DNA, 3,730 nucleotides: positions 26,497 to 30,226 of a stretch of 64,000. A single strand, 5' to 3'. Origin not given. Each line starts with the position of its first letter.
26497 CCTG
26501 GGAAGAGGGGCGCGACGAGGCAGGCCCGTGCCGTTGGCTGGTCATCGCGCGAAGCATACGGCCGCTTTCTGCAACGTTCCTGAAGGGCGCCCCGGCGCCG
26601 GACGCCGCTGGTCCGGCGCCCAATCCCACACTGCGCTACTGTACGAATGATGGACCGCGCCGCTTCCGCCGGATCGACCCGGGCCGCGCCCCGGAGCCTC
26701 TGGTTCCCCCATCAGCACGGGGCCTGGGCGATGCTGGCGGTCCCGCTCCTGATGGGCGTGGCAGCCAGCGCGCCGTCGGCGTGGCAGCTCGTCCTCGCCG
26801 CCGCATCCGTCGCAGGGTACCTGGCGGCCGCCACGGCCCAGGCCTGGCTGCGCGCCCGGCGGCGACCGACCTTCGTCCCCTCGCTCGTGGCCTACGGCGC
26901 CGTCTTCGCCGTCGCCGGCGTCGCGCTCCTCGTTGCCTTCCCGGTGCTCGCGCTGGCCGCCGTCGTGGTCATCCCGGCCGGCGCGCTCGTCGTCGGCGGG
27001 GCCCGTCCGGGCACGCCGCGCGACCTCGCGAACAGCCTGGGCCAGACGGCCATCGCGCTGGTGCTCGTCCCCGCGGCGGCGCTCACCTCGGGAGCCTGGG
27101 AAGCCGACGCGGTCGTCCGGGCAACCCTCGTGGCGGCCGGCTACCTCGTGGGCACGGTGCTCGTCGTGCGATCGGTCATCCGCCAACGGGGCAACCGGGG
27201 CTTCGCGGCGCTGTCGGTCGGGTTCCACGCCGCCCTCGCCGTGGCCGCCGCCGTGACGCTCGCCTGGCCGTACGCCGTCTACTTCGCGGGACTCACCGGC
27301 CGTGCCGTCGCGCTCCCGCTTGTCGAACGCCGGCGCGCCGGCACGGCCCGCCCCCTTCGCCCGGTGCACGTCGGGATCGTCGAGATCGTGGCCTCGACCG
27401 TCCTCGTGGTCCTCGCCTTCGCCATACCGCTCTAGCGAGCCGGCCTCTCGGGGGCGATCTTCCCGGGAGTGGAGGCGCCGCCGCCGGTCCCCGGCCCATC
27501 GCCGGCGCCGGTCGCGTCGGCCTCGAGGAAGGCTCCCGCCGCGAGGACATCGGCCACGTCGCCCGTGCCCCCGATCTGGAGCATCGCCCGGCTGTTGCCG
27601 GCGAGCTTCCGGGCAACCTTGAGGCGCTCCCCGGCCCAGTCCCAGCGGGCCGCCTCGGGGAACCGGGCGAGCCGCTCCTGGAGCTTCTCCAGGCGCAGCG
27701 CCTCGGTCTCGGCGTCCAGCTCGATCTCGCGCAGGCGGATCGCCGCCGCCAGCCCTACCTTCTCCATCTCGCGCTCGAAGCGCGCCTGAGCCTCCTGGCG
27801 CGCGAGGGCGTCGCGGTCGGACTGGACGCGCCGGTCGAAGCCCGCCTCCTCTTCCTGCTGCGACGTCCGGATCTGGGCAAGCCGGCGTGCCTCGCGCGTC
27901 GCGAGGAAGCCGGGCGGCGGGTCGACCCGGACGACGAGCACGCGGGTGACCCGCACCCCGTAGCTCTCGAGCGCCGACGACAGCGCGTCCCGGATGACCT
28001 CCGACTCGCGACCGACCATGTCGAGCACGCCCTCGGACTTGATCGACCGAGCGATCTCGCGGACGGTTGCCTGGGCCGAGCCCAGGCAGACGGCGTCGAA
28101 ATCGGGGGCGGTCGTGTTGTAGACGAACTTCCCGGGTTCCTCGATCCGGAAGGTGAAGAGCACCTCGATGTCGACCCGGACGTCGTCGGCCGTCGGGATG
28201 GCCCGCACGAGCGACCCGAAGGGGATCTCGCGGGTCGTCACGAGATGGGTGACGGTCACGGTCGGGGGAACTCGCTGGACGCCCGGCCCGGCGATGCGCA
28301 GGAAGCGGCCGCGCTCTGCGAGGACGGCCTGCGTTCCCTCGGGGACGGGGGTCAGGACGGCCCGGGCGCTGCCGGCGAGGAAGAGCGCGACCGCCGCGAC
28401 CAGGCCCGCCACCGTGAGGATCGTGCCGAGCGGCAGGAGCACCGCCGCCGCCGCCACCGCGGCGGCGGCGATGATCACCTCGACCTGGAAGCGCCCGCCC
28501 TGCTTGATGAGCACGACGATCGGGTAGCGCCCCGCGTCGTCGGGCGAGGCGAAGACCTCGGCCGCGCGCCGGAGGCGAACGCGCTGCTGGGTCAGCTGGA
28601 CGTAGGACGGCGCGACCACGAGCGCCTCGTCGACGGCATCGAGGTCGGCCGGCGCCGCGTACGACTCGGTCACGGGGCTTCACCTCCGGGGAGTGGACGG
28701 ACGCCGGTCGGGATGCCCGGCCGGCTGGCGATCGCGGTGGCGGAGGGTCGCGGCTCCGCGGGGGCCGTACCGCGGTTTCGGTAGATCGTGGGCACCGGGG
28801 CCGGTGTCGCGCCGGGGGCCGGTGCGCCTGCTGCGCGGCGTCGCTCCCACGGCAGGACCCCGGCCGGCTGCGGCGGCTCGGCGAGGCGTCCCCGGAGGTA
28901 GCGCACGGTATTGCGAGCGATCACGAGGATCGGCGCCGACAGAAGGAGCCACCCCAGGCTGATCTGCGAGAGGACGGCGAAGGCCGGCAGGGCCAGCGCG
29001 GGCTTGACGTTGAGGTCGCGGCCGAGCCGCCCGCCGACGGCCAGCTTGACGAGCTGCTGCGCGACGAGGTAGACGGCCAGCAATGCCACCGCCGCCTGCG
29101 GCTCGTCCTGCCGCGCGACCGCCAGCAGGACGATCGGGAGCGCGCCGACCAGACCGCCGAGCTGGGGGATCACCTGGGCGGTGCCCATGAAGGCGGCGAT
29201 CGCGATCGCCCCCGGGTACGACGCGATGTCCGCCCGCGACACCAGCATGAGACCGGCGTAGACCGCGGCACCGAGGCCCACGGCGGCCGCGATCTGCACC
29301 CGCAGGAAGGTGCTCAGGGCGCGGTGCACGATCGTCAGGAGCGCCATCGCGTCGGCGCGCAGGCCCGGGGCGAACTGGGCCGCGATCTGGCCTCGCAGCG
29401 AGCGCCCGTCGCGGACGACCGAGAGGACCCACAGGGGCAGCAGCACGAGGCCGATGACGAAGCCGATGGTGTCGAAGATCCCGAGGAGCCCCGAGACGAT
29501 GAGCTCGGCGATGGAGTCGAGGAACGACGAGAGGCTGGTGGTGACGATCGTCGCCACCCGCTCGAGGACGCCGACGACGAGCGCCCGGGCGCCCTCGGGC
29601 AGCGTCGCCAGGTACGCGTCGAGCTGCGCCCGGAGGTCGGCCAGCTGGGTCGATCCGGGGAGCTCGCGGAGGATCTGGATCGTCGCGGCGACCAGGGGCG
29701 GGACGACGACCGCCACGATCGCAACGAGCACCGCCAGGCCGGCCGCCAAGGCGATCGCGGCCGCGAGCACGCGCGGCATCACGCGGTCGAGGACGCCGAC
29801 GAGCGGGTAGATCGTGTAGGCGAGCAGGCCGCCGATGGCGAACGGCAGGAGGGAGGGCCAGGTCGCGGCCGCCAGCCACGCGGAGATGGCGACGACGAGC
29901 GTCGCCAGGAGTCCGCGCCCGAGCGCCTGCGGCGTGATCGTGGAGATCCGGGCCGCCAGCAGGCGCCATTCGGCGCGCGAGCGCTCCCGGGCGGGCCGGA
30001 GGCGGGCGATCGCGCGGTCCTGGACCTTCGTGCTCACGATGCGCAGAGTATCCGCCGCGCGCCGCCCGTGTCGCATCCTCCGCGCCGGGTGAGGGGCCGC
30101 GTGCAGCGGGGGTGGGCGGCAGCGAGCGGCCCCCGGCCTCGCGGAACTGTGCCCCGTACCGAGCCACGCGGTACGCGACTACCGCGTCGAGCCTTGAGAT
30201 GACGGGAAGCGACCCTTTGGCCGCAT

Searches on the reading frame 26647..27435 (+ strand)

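Call 85: search_protein_families(library=pfam, proteins=[window:26647-27435:+], max_evalue=0.001)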
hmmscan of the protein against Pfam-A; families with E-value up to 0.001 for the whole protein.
window:26647-27435:+ (262 aa): 1 family
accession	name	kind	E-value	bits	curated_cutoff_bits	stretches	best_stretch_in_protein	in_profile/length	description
PF14256.11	YwiC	-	3.5e-24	85.9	25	1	20-144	1-125/126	YwiC-like protein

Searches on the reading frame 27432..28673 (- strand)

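Call 85: search_protein_families(library=pfam, proteins=[window:27432-28673:-], max_evalue=0.001)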
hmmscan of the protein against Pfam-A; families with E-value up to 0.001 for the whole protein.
window:27432-28673:- (413 aa): 1 family
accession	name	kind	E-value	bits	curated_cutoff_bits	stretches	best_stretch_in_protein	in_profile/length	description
PF01145.31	Band_7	-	1.6e-21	77.5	23.6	1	110-277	3-172/176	SPFH domain / Band 7 family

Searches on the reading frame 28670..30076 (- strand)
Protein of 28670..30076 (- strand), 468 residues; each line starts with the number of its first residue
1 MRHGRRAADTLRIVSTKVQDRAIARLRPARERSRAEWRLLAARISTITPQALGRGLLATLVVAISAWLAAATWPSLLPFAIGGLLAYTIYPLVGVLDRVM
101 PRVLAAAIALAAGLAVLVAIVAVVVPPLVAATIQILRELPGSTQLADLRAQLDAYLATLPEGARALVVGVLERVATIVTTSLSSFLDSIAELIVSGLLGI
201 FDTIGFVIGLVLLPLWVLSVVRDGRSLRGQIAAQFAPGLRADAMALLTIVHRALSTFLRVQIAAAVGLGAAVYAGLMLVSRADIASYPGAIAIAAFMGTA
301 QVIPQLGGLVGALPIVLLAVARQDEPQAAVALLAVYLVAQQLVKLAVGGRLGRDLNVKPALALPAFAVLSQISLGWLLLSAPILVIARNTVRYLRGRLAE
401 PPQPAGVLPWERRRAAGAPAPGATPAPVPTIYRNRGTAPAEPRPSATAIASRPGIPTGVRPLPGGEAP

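Call 85: search_protein_families(library=pfam, proteins=[window:28670-30076:-], max_evalue=0.001)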
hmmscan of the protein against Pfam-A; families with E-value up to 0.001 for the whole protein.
window:28670-30076:- (468 aa): 1 family
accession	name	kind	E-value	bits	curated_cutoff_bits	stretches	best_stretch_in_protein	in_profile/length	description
PF01594.21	AI-2E_transport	-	1.1e-26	94.3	34.3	1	60-368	5-299/327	AI-2E family transporter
